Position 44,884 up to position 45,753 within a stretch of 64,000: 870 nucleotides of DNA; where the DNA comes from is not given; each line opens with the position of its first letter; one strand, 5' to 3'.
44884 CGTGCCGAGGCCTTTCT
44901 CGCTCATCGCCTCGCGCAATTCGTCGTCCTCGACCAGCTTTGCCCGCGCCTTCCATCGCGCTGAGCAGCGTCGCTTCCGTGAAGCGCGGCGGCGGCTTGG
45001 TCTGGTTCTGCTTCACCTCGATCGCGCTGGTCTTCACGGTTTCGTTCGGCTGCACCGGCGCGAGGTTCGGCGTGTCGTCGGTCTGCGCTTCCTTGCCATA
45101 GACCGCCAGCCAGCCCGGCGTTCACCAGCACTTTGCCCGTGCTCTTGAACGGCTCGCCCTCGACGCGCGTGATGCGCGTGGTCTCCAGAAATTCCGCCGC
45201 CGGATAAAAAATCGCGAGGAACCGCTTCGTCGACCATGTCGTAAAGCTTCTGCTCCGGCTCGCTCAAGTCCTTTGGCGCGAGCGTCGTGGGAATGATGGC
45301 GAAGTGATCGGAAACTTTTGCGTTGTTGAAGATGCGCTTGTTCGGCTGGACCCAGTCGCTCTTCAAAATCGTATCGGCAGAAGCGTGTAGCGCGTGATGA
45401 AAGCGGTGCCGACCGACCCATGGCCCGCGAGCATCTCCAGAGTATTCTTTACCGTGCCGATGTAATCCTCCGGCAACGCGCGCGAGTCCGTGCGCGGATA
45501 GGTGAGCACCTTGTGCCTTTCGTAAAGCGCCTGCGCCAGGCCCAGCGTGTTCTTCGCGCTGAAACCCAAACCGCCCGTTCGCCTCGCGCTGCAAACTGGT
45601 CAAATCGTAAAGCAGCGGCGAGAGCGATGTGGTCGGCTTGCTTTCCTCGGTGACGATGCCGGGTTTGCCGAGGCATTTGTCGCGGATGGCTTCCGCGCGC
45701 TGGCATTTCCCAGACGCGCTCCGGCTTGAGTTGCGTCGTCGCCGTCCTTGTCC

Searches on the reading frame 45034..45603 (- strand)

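Call 20: search_protein_families(library=pfam, proteins=[window:45034-45603:-], max_evalue=0.001)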
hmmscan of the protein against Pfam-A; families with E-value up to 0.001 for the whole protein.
window:45034-45603:- (189 aa): 1 family
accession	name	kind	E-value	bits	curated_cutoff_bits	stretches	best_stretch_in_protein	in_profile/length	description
PF01131.25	Topoisom_bac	-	6e-06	25.9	35.1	1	88-124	202-241/411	DNA topoisomerase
